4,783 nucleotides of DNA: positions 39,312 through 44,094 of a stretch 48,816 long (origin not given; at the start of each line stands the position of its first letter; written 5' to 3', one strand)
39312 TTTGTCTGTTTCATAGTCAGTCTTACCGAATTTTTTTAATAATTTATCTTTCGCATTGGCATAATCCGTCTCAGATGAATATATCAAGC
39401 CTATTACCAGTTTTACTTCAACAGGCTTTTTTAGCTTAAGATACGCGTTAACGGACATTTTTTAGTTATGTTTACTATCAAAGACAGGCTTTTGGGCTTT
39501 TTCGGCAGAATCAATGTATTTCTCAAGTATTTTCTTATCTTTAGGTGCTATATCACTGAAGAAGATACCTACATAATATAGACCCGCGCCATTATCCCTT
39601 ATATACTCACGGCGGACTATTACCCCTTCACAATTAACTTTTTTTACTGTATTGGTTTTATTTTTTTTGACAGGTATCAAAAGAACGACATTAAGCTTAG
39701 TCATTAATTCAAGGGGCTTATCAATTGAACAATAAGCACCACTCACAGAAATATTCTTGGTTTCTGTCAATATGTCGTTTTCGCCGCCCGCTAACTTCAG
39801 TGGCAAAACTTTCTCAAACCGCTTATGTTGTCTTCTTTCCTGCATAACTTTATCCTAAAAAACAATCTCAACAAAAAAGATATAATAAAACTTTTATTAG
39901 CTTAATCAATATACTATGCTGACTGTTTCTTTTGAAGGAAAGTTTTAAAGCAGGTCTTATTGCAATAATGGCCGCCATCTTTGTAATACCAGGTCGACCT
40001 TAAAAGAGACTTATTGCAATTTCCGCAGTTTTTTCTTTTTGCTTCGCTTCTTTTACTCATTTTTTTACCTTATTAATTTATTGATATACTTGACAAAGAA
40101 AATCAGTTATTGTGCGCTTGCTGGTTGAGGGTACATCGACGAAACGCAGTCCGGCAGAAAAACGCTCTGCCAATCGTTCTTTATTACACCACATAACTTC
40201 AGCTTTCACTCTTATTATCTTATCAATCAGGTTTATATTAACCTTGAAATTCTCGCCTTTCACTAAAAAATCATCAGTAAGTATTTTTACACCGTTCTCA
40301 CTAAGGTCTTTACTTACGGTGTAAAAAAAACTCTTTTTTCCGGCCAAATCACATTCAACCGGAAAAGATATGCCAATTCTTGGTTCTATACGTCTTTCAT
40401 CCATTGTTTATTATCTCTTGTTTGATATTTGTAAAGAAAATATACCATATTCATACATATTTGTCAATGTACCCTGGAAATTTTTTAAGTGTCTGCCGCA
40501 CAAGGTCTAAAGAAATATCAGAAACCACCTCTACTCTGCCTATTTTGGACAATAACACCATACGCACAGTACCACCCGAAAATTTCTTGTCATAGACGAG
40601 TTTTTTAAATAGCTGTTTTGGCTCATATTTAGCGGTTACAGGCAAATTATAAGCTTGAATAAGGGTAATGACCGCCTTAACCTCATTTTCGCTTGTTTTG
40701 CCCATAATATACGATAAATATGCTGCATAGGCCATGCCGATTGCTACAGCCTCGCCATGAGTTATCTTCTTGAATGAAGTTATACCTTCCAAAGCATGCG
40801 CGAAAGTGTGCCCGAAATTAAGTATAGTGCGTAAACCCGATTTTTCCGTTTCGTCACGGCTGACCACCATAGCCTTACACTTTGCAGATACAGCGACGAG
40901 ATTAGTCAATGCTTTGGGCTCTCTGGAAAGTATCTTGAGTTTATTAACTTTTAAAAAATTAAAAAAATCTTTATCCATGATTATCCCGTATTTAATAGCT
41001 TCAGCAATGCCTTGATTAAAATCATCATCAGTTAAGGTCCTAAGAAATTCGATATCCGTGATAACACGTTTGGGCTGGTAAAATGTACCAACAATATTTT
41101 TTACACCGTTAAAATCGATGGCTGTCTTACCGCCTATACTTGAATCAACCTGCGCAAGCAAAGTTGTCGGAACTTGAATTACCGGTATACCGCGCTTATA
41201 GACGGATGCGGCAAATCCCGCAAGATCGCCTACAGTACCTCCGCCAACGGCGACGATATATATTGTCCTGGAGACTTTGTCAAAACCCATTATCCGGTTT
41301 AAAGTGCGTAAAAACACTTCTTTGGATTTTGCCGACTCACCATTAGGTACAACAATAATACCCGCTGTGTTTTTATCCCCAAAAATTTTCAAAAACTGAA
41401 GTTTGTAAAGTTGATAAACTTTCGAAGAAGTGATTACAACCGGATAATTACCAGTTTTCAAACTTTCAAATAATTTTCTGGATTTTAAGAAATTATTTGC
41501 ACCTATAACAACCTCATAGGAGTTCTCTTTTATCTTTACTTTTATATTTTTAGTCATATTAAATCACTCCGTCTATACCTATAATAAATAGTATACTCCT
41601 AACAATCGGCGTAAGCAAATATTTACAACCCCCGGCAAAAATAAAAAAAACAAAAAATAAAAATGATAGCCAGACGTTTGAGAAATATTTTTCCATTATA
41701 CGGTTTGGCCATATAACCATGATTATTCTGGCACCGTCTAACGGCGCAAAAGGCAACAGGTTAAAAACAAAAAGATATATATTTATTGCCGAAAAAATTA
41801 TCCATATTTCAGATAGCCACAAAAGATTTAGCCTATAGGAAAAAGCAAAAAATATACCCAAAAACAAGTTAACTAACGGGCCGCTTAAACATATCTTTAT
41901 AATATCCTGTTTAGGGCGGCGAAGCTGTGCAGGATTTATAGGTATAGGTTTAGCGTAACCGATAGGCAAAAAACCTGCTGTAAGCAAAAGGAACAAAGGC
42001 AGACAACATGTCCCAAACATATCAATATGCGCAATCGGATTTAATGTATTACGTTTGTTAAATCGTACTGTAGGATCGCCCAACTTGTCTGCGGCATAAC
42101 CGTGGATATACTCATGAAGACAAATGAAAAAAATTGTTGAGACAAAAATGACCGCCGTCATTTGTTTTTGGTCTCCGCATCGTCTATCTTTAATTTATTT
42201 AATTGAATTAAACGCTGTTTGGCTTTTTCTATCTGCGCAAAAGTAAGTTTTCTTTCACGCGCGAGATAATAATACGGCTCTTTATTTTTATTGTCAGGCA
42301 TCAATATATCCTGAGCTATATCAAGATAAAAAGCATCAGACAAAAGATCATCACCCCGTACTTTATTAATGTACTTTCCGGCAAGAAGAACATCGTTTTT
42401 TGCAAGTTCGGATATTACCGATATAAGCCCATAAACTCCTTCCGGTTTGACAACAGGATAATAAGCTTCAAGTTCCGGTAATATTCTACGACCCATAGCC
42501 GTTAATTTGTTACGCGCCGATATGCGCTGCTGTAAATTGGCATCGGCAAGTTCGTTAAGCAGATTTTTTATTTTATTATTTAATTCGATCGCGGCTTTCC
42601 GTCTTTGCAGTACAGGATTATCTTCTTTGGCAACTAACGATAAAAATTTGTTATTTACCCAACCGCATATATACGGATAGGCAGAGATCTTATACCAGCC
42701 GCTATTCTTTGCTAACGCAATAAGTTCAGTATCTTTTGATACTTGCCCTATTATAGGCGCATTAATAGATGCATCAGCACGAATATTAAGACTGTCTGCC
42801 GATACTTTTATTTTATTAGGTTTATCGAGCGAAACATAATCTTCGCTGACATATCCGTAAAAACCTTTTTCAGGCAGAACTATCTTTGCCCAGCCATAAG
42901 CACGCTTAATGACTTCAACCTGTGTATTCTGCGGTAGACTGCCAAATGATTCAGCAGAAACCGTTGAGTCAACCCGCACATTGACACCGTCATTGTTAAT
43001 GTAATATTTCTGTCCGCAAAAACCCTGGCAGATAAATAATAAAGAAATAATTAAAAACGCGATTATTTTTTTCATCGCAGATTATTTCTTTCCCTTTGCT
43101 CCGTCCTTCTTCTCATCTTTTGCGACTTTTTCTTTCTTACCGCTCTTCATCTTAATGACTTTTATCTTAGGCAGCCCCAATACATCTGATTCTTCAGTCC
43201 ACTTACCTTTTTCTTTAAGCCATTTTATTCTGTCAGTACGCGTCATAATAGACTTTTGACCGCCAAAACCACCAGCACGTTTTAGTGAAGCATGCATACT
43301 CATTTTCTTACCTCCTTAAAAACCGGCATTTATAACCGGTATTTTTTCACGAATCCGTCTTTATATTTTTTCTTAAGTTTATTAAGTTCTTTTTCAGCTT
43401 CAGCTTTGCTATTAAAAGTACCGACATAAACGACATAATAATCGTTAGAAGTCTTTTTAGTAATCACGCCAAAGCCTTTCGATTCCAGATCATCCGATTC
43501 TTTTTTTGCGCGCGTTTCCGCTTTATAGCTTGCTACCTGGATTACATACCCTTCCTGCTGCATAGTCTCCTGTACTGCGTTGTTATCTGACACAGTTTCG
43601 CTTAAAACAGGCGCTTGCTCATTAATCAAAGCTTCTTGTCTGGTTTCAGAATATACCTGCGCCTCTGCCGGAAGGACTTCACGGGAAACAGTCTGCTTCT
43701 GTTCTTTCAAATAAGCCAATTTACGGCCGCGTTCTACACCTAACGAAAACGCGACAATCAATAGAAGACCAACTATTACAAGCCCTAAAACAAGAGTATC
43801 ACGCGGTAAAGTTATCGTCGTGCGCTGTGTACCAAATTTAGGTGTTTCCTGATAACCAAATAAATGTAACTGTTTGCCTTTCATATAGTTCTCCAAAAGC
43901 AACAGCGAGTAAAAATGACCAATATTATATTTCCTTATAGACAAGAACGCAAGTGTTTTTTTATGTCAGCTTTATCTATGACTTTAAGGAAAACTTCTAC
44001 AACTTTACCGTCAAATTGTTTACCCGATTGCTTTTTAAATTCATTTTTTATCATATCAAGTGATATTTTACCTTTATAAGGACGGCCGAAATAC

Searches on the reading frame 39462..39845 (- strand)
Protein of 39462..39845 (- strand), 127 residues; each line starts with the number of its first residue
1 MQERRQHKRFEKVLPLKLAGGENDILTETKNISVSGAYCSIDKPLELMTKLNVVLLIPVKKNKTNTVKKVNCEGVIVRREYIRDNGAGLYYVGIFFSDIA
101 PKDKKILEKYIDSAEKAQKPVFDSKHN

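Call 44: search_protein_families(library=pfam, proteins=[window:39462-39845:-], max_evalue=0.001)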
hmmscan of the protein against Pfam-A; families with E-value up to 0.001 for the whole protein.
window:39462-39845:- (127 aa): 1 family
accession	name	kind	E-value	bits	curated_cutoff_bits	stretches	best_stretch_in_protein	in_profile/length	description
PF07238.19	PilZ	-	6.4e-11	42.9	22.5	1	3-112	1-101/102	PilZ domain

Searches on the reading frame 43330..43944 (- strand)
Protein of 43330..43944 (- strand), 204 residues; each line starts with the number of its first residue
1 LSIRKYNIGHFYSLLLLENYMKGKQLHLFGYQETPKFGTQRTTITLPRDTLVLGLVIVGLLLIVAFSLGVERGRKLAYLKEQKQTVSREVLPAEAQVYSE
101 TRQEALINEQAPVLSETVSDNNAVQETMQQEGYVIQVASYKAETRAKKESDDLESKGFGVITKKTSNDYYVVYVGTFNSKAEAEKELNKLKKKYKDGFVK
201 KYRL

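Call 59: search_protein_families(library=pfam, proteins=[window:43330-43944:-], max_evalue=0.01)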
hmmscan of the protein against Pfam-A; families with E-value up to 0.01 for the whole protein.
window:43330-43944:- (204 aa): 1 family
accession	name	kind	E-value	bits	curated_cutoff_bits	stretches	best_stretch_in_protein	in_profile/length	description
PF05036.18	SPOR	-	4.6e-16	59.4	21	1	130-201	2-76/76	SPOR domain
